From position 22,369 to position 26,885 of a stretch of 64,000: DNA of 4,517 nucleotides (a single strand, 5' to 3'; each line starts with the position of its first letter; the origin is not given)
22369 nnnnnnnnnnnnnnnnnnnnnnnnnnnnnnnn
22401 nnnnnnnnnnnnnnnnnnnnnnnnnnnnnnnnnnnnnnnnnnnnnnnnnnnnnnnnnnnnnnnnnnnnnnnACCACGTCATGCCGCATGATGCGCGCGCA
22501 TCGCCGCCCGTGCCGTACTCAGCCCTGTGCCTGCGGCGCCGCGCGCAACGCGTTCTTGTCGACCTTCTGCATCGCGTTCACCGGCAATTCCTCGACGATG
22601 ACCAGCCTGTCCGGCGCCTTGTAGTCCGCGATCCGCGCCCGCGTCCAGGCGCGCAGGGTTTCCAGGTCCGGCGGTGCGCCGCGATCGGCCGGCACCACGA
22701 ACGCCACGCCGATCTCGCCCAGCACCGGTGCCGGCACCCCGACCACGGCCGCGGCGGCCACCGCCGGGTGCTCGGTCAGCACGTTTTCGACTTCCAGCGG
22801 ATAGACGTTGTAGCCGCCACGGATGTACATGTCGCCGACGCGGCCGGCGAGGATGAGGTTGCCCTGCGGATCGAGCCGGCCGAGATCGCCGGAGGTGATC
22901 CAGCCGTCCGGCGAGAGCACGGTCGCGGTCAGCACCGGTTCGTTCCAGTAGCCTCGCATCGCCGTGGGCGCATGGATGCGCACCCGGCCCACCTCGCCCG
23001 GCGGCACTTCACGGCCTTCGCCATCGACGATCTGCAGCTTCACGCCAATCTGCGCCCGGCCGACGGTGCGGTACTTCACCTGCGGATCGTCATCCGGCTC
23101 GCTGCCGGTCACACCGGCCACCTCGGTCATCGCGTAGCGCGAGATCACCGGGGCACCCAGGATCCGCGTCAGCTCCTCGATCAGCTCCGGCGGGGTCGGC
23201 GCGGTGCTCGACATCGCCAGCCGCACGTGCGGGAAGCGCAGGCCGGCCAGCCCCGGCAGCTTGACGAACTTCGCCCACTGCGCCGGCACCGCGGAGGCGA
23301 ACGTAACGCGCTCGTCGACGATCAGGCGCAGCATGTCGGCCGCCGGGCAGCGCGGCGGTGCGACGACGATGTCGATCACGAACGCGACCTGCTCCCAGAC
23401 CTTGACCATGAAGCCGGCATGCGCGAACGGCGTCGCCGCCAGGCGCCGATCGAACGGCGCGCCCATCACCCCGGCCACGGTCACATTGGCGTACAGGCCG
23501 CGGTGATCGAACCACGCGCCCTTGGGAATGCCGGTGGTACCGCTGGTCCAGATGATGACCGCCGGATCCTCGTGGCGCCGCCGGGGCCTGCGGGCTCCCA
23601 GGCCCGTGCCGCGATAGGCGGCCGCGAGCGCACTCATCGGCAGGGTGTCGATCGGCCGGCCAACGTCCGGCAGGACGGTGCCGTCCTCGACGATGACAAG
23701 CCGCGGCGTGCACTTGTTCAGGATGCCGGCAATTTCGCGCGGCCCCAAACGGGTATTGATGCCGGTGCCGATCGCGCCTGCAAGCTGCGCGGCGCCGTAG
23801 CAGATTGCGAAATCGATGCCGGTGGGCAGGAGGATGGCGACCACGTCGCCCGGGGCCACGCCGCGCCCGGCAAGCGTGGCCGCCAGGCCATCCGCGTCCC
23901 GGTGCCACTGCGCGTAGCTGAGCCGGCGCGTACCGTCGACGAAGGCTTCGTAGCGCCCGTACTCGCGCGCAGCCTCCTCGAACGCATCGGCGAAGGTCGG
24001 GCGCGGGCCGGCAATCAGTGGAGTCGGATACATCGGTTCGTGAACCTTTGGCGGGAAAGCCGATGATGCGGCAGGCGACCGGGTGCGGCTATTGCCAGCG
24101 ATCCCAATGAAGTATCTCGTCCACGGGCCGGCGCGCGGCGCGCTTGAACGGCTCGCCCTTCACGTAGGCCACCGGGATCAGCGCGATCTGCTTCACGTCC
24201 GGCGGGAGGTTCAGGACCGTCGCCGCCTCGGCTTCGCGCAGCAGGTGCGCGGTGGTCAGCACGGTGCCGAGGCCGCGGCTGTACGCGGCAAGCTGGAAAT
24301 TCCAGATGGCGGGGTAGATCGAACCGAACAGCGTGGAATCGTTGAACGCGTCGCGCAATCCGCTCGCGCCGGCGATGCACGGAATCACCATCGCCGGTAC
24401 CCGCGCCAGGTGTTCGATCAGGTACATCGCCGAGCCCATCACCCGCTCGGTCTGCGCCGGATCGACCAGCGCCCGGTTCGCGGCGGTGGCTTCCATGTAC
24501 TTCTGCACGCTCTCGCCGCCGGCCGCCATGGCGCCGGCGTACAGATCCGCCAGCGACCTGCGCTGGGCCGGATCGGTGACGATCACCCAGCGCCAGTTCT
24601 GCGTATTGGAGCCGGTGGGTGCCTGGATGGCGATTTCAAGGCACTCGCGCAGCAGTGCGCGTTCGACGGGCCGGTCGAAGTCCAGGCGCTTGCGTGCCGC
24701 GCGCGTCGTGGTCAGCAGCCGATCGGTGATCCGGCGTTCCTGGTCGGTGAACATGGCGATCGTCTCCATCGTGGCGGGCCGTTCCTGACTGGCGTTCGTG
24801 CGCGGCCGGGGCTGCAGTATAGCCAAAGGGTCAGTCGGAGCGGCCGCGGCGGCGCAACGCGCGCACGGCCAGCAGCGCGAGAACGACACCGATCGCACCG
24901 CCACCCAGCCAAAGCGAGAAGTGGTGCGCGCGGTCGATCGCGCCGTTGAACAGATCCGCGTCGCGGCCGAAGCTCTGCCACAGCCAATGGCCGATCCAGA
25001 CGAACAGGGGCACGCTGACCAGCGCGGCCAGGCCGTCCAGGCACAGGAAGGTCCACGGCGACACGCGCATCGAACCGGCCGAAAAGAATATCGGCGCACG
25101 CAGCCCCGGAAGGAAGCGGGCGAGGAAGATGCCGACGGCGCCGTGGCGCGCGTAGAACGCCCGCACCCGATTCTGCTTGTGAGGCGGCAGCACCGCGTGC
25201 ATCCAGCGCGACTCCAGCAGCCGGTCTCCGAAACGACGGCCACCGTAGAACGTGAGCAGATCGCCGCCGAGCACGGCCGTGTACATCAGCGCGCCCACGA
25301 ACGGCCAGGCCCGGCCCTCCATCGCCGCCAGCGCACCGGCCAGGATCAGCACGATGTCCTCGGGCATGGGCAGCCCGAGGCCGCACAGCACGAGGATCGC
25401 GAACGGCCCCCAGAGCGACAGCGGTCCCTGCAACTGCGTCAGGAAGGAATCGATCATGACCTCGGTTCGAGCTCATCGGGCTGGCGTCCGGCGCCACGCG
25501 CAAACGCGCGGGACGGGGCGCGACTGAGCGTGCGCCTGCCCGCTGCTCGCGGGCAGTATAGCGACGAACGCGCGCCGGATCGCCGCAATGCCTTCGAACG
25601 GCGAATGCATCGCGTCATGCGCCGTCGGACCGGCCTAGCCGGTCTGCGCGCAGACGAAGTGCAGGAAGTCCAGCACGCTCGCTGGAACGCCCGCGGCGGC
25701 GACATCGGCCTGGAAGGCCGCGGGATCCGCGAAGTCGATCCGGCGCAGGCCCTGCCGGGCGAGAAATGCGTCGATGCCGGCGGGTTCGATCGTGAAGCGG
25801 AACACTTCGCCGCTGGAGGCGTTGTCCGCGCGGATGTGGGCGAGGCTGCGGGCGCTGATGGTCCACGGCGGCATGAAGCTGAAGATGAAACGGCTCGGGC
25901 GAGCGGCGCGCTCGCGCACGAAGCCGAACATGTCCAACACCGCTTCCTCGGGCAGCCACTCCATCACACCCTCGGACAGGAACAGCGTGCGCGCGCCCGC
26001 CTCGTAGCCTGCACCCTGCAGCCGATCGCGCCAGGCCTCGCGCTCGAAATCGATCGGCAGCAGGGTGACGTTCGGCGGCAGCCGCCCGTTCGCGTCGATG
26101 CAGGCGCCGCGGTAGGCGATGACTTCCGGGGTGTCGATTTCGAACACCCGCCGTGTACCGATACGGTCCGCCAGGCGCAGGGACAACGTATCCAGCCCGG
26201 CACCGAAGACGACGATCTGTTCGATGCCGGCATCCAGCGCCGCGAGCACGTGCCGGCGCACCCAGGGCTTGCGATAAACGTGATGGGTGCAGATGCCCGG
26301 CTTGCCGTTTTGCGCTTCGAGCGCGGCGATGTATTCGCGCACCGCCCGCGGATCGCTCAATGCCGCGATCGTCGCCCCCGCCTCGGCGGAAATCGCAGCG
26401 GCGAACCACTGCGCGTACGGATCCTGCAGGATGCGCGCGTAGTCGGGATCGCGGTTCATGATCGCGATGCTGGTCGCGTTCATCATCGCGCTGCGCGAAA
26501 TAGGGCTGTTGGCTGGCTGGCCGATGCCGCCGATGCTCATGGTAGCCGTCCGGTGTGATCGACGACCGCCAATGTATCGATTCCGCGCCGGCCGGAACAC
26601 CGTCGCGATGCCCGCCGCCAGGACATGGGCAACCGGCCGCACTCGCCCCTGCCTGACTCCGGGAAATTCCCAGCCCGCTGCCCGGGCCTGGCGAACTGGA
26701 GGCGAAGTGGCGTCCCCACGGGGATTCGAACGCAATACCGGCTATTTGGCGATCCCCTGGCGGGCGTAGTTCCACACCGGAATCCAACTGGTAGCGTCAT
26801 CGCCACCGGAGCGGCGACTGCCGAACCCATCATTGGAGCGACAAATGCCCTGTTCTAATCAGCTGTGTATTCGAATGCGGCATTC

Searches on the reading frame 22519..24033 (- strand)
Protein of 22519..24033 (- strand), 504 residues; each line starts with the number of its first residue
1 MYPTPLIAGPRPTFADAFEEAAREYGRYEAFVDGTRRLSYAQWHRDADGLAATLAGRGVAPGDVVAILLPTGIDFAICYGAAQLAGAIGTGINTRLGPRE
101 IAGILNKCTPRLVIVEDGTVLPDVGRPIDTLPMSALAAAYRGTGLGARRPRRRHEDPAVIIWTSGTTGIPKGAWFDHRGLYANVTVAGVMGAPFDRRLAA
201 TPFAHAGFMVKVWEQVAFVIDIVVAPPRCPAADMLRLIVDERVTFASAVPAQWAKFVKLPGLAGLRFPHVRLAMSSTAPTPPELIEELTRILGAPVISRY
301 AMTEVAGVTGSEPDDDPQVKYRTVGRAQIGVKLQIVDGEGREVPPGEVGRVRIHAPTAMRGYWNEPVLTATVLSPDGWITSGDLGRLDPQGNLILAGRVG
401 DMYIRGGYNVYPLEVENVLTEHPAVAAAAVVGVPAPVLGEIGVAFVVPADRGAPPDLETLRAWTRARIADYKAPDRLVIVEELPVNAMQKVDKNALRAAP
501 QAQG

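Call 23: search_protein_families(library=pfam, proteins=[window:22519-24033:-], max_evalue=0.001)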
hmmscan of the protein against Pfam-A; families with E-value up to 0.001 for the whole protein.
window:22519-24033:- (504 aa): 2 families
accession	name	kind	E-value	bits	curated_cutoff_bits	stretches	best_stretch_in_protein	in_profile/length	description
PF00501.34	AMP-binding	-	1.4e-68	231.9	29.9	1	18-363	1-384/384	AMP-binding enzyme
PF13193.12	AMP-binding_C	-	1.6e-20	74.2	24.5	1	414-487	1-73/76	AMP-binding enzyme C-terminal domain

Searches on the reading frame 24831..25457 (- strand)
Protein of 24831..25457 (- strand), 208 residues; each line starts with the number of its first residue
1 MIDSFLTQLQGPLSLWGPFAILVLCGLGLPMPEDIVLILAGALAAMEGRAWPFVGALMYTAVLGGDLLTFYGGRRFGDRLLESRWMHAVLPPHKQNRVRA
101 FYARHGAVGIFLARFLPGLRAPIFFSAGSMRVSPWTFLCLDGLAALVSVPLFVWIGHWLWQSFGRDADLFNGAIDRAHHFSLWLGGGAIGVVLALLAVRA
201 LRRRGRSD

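Call 23: search_protein_families(library=pfam, proteins=[window:24831-25457:-], max_evalue=0.001)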
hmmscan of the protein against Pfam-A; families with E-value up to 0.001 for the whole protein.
window:24831-25457:- (208 aa): 1 family
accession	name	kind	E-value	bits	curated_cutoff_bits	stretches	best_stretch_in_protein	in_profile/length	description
PF09335.16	VTT_dom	-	4.9e-17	63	33.9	1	32-157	2-122/123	VTT domain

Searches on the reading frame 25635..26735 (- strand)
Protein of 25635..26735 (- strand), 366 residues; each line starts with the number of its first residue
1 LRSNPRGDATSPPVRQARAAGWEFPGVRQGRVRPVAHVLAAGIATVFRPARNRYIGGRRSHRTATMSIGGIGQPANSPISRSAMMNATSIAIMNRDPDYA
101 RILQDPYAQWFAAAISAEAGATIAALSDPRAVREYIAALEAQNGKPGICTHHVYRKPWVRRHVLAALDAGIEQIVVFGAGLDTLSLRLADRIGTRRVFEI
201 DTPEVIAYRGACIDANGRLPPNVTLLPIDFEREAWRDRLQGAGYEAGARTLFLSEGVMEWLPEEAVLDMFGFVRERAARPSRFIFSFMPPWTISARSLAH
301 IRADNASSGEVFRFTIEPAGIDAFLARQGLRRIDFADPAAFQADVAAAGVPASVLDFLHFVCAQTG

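Call 23: search_protein_families(library=pfam, proteins=[window:25635-26735:-], max_evalue=0.001)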
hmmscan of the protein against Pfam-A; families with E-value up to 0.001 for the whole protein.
window:25635-26735:- (366 aa): 1 family
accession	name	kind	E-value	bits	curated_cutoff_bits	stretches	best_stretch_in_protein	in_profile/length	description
PF04072.20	LCM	-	8.5e-34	117.5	22.3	1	83-272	1-185/187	Leucine carboxyl methyltransferase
